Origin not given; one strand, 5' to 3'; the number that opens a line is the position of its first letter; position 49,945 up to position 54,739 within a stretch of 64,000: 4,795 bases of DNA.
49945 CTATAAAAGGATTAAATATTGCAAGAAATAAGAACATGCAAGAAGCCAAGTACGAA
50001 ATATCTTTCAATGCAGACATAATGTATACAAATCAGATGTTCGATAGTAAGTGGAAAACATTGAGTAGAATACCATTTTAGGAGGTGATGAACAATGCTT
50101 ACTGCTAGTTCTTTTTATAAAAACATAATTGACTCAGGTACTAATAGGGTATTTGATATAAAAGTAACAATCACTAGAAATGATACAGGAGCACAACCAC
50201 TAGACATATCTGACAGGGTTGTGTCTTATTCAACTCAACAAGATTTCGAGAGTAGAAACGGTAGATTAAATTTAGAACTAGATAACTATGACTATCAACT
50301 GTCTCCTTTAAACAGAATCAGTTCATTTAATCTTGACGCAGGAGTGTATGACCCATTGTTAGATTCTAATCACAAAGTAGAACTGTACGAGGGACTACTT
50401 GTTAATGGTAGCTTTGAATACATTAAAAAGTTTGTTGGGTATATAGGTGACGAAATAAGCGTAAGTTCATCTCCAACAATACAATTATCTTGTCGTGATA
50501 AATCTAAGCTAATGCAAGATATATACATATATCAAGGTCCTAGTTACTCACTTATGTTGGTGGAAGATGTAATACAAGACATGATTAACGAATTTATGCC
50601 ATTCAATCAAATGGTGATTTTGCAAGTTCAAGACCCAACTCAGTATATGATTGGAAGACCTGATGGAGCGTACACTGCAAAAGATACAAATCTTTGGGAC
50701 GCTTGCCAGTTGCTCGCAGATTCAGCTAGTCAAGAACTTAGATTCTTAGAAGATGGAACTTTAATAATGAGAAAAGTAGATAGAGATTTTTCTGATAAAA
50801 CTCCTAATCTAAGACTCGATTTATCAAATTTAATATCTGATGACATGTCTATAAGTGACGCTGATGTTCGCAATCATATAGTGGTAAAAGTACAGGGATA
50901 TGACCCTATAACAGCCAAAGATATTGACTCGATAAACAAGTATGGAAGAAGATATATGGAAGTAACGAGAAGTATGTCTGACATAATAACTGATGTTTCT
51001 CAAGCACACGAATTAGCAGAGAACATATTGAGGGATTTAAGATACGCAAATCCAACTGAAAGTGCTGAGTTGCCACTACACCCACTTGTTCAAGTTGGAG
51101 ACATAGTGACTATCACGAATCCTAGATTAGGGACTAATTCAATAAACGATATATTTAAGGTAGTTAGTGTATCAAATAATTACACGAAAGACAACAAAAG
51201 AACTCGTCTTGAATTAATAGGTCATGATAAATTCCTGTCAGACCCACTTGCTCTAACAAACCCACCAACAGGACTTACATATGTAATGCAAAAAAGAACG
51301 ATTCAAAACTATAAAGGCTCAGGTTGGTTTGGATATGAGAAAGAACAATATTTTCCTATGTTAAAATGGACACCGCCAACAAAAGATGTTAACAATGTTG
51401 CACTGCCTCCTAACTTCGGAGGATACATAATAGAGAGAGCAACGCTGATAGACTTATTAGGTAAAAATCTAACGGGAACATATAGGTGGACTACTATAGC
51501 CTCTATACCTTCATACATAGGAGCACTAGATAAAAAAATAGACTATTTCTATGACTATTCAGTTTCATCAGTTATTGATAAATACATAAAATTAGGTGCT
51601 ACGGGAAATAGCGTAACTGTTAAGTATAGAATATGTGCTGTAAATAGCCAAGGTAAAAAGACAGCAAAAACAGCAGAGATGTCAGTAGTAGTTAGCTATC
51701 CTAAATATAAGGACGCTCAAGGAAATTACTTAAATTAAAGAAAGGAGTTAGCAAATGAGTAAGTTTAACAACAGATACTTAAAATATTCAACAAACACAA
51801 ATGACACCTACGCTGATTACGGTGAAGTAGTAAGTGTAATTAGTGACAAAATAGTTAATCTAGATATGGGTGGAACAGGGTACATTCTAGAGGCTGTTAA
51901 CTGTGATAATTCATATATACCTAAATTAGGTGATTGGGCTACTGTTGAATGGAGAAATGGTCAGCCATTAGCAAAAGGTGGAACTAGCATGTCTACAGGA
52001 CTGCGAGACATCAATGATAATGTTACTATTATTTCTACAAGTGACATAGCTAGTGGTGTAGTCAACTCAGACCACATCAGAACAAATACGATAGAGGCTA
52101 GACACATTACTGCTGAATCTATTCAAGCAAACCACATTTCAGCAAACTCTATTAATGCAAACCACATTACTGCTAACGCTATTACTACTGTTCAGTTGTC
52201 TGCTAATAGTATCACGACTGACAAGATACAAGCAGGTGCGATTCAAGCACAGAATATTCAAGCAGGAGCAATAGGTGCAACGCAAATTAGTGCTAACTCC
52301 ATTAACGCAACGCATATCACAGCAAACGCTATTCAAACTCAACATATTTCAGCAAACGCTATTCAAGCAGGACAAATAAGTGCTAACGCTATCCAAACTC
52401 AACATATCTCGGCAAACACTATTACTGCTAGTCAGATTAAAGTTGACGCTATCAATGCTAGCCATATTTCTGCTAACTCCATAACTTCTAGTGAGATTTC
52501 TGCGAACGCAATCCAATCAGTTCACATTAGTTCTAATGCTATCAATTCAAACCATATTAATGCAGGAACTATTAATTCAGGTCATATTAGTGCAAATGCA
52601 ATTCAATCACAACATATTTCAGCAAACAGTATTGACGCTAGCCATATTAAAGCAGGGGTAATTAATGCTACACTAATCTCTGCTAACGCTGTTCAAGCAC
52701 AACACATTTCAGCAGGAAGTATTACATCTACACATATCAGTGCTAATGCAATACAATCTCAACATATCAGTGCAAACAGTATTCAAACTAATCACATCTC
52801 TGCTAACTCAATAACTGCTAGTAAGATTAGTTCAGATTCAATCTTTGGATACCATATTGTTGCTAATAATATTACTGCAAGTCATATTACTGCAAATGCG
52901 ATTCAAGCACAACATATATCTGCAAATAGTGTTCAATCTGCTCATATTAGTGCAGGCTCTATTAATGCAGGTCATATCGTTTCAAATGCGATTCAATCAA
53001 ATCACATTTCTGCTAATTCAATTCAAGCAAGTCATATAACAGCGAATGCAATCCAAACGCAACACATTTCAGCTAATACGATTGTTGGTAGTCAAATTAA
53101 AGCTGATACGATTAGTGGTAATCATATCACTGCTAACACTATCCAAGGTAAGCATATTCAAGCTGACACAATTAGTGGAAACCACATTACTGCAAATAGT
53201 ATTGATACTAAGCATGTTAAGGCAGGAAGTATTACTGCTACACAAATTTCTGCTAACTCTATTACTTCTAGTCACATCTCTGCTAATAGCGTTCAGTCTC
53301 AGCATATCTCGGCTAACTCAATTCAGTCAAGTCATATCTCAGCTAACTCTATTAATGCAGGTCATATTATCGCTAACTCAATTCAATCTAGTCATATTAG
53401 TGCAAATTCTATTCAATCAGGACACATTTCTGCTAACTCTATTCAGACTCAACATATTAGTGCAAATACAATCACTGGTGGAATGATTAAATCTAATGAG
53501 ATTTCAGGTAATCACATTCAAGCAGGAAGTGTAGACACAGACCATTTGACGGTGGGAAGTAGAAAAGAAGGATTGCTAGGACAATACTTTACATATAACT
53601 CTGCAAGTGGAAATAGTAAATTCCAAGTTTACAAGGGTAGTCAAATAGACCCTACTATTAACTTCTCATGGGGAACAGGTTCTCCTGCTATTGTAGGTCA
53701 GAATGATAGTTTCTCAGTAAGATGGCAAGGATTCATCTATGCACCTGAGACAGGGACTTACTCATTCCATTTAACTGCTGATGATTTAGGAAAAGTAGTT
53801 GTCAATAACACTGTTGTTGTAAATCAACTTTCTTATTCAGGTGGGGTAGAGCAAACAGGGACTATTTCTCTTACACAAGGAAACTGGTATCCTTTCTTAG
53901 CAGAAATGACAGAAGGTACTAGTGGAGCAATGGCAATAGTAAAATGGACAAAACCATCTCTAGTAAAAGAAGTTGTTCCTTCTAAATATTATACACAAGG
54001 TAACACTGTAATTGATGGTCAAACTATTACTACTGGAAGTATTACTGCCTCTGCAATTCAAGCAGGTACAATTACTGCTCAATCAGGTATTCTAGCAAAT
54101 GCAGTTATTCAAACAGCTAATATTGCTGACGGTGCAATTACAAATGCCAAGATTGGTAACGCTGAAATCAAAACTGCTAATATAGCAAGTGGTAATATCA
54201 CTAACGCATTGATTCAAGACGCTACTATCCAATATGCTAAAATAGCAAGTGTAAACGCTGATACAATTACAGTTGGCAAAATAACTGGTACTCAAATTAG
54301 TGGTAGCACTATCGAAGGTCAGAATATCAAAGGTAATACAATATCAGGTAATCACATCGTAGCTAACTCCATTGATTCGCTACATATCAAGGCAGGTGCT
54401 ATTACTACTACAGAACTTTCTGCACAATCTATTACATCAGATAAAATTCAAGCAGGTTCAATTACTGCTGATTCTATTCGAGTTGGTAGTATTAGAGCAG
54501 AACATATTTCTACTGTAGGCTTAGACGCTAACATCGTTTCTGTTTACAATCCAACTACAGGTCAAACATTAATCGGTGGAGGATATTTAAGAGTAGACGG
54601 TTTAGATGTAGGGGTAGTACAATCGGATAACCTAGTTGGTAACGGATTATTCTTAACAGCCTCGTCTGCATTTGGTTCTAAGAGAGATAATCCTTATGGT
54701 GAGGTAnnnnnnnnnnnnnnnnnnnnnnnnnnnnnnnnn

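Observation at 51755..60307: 2,850-aa composite fibre: 47x decapeptide repeats + PA14 + beta-propeller + Met-rich MxM motifs + discoidin-like + HxH fibre repeats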

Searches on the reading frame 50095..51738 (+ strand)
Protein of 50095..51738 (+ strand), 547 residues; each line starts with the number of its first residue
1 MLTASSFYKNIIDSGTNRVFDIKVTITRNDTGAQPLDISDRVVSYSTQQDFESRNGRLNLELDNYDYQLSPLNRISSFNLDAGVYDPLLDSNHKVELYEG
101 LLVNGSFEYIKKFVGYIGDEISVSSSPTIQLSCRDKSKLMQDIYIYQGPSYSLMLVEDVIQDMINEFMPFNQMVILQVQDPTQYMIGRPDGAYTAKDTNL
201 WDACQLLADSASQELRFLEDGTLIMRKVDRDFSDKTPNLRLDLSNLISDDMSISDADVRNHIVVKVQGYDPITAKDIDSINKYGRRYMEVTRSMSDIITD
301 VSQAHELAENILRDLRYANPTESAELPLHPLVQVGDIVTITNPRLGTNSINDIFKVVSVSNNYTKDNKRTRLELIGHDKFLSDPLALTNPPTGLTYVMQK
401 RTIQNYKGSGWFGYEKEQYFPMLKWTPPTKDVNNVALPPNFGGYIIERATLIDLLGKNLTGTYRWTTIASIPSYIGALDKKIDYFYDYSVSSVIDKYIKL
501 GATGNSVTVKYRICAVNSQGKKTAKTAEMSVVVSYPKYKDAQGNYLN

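Call 6: search_protein_families(library=phrogs, proteins=[window:50095-51738:+], max_evalue=0.001)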
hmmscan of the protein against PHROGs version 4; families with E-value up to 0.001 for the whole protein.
window:50095-51738:+ (547 aa): 2 families
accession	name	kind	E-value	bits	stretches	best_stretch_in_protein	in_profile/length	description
phrog_1887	-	tail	4.1e-24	86.5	1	82-346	357-625/670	tail protein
phrog_10359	-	tail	2.2e-06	26.8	1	270-374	975-1076/1081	minor tail protein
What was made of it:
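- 50095..51738 (+): Upstream 547-aa tail hub protein (gpJ-like), the probable attachment partner. phrog_1887, a tail protein family (call 6).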

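Call 30: search_protein_families(library=pfam, proteins=[window:50095-51738:+], max_evalue=1)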
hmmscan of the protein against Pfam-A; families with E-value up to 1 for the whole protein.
window:50095-51738:+ (547 aa): 3 families
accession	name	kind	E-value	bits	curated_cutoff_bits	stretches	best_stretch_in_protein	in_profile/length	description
PF13550.12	Phage-tail_3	-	0.0001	22.6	23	1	290-346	97-152/164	Putative phage tail protein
PF21297.3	MID51-like_C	-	0.19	12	27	0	442-473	102-132/192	Mitochondrial dynamics protein MID51-like, C-terminal domain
PF08825.15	E2_bind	-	0.21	12.1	33.2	0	222-265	34-79/82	E2 binding domain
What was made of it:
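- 50095..51738 (+): Pfam Phage-tail_3 scores 22.6 bits against a cutoff of 23 (call 30).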

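Call 63: search_solved_structures(query=window:50095-51738:+, max_evalue=1)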
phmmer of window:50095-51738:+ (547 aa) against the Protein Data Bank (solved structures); distinct sequences matched with E-value up to 1: 0.

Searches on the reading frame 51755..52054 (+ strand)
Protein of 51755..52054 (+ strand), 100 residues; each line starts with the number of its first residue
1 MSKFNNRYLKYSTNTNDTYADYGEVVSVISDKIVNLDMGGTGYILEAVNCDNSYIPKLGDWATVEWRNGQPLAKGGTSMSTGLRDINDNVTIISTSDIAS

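Call 30: search_protein_families(library=pfam, proteins=[window:51755-52054:+], max_evalue=1)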
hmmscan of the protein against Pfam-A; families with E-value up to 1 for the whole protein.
window:51755-52054:+ (100 aa): 0 families
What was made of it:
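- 51755..52042 (+): N-terminal attachment domain (aa 1-96), shared by the 'short N-terminus' members of the family. No Pfam hit (call 30).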

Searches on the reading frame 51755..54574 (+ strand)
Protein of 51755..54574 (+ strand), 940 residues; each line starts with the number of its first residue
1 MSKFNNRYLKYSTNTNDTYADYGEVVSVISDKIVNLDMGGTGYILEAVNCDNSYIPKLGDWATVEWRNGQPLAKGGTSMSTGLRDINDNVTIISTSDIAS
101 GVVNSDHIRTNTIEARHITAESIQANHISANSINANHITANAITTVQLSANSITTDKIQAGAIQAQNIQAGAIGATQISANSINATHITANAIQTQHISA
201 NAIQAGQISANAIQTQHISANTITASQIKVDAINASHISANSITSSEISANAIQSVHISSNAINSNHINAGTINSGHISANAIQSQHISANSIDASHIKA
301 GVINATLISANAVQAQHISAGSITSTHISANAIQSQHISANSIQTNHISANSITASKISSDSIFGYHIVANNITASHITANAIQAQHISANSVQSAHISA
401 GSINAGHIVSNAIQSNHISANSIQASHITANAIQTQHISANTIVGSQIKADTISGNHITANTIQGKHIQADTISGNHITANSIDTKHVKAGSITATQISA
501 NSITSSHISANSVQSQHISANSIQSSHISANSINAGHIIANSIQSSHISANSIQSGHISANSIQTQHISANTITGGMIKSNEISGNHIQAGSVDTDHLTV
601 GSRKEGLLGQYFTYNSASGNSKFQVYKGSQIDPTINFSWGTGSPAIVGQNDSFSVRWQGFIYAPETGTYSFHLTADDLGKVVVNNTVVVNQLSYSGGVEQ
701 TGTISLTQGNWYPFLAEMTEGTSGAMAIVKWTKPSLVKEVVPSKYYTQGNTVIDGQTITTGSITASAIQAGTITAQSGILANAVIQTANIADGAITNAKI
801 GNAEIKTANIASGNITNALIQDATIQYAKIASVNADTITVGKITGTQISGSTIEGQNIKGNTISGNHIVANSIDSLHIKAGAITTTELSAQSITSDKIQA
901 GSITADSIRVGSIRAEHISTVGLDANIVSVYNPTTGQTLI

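Call 28: search_solved_structures(query=window:51755-54574:+, max_evalue=0.01)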
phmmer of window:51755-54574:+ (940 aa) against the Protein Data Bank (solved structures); distinct sequences matched with E-value up to 0.01: 19.
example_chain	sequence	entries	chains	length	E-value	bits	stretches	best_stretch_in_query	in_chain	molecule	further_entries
6qdi_A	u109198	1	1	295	7.8e-29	103.7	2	623-744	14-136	PA14 domain-containing protein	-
6qe7_A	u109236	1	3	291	6.4e-28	100.7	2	606-745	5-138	Anti-sigma-I factor RsgI3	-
4yfo_A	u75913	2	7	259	0.00047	21.8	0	780-895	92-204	beta1_ex1 | 6beta1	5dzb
5dn0_A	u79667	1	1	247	0.002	19.7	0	785-858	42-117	beta1 t1555 loop variant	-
5dra_A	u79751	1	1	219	0.0024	19.4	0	780-863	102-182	3beta1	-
5dqa_A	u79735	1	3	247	0.0028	19.2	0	789-858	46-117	t3284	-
5dns_A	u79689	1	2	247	0.0045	18.5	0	789-861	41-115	t1428 beta1 loop design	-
6xac_A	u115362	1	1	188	0.0079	17.7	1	584-689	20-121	Antifreeze protein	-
6x9p_A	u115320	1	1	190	0.0081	17.7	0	584-689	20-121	Antifreeze protein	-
5j6y_A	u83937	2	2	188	0.0081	17.7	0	584-689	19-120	Antifreeze protein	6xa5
6x8a_A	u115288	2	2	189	0.0082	17.7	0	584-689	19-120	Antifreeze protein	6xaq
6x7t_A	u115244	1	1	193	0.0083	17.6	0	584-689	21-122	Antifreeze protein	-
6x7x_A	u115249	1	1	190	0.0083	17.6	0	584-689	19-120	Antifreeze protein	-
6x8y_A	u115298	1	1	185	0.0083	17.6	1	585-689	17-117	Antifreeze protein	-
6x9m_A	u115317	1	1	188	0.0084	17.6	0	584-689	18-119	Antifreeze protein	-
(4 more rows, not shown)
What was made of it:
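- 53564..53974 (+): PA14 domain (aa 604-740), inserted between the two repeat arrays. PDB 6qdi/6qe7 at E 1e-28 (call 28).
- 54017..54514 (+): Array 2 (aa 755-920): period-5/10 repeats, the central part pentapeptide-like (ANIAD GAITN AKIGN ...). Weak matches to designed pentapeptide-derived solenoids 4yfo/5dn0 (E 5e-4 to 1e-2, call 28).
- On PA14 domain (PF07691): PDB PA14 domains 6qdi/6qe7 match at E 1e-28 (call 28).
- Checked: PDB 6qdi/6qe7 match at E 1e-28 (call 28).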

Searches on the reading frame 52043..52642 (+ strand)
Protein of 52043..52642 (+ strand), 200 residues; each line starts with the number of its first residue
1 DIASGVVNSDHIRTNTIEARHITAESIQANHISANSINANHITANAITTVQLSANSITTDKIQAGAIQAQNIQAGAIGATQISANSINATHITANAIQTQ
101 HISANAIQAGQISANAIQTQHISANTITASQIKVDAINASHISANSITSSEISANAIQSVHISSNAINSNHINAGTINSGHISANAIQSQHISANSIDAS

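Call 79: search_protein_families(library=pfam, proteins=[window:52043-52642:+], max_evalue=1)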
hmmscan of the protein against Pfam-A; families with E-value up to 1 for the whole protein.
window:52043-52642:+ (200 aa): 3 families
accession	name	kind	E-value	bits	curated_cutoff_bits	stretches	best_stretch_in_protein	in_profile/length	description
PF24158.1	DUF7409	-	0.0019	18.9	27.8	0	93-113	8-28/47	Domain of unknown function (DUF7409)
PF25296.1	Decapeptide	-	0.0033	17.7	45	1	82-142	12-72/74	Decapeptide repeat region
PF16461.11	Phage_TTP_12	-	0.055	13.8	26.1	0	146-184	27-65/135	Lambda phage tail tube protein, TTP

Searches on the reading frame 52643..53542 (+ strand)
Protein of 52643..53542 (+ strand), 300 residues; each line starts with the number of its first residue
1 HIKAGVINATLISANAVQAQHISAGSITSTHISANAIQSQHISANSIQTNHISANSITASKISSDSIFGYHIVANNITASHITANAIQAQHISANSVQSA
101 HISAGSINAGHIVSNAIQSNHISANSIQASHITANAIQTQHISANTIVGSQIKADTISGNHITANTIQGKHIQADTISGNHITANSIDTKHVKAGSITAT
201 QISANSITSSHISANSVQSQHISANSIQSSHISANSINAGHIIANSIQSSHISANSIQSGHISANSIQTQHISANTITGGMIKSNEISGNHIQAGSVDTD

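Call 79: search_protein_families(library=pfam, proteins=[window:52643-53542:+], max_evalue=1)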
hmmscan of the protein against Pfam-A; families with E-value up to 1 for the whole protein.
window:52643-53542:+ (300 aa): 4 families
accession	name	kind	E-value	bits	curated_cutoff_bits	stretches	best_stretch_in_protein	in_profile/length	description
PF24158.1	DUF7409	-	0.00089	19.9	27.8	0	83-102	8-27/47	Domain of unknown function (DUF7409)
PF16461.11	Phage_TTP_12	-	0.028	14.8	26.1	0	75-111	26-62/135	Lambda phage tail tube protein, TTP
PF07756.17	DUF1612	-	0.12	13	30.1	0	135-176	43-84/127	Protein of unknown function (DUF1612)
PF05611.16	DUF780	-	0.5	11.6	25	0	98-152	4-58/71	Caenorhabditis elegans protein of unknown function (DUF780)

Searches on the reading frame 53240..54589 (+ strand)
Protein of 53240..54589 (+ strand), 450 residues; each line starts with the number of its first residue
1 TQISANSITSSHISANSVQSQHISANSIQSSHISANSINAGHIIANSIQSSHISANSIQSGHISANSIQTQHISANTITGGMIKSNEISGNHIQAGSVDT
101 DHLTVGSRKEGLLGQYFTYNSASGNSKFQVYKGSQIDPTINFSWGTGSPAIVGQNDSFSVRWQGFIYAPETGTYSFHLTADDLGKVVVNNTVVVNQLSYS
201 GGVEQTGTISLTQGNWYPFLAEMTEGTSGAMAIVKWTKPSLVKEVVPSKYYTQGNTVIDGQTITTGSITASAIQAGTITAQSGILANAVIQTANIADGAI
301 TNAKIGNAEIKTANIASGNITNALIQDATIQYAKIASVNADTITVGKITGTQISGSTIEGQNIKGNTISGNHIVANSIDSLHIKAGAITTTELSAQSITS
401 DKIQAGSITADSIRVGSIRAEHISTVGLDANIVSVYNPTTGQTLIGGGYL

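Call 72: predict_structure(alignment_id=A3)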
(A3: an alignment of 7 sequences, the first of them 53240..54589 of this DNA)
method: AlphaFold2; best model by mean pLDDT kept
length: 450 residues; sequences in the alignment: 7
mean_pLDDT: 49.3   pTM: 0.33
mean pLDDT of the five models: 49.3, 49.2, 49.1, 47.5, 44.4
residues with pLDDT >= 90: 3; 70-90: 61; 50-70: 111; < 50: 275
segments of 3 or more residues with pLDDT < 50: 29-32, 50-52, 54-57, 59-112, 124-137, 241-357, 360-362, 369-372, 400-402, 420-424, 426-439, 441-450
pLDDT, mean of each block of 10 residues (from residue 1): 45 47 47 47 48 45 41 39 35 33 31 53 48 45 58 60 71 86 84 75 84 78 70 76 38 29 29 30 32 36 40 36 41 44 42 46 47 49 51 53 53 50 43 45 38
secondary structure, 60 per line:
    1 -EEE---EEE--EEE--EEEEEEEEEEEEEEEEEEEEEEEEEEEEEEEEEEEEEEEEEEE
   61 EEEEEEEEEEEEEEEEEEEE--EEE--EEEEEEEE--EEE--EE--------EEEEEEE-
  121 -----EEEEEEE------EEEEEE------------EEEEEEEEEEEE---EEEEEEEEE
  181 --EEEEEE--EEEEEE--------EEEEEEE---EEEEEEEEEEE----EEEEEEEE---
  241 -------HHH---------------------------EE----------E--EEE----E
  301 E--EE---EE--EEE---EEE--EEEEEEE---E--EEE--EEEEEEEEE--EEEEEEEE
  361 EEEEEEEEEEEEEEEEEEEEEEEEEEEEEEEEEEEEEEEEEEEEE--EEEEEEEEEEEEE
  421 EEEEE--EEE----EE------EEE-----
elements in order: E2-4 E8-10 E13-15 E18-80 E83-85 E88-95 E98-100 E113-119 E126-132 E139-144 E157-168 E172-180 E183-188 E191-196 E205-211 E215-225 E230-237 E293-295 E313-315 E319-321 E324-330 E337-339 E342-350 E353-405 E408-425 E428-430 E443-445
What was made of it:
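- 53564..53974 (+): AF2 pLDDT 70-86 (call 72).
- On Pentapeptide-repeat right-handed beta-helix (A[D/N]LXX): The AF2 monomer model gives no solenoid (call 72).
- The AF2 monomer model gives no self-contained solenoid (call 72).
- Tried and rejected: AF2 monomer modelling of array 1 end + PA14 + array 2 gave mean pLDDT 49, with the arrays drawn as long extended strands (call 72).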

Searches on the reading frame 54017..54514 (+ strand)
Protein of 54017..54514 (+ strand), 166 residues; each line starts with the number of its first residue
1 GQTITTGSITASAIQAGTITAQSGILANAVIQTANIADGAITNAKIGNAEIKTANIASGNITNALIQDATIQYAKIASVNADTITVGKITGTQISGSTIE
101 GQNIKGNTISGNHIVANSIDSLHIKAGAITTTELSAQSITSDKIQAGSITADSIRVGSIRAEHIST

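Call 79: search_protein_families(library=pfam, proteins=[window:54017-54514:+], max_evalue=1)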
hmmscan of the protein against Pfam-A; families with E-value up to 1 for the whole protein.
window:54017-54514:+ (166 aa): 1 family
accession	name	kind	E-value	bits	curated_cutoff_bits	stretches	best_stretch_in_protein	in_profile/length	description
PF09327.17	Phage_Tail_Tip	-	0.001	19.3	22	1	29-61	80-106/139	Bacteriophage tail tip fiber protein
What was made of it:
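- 54017..54514 (+): Pfam Phage_Tail_Tip scores 19.3 bits against a cutoff of 22 (call 79).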
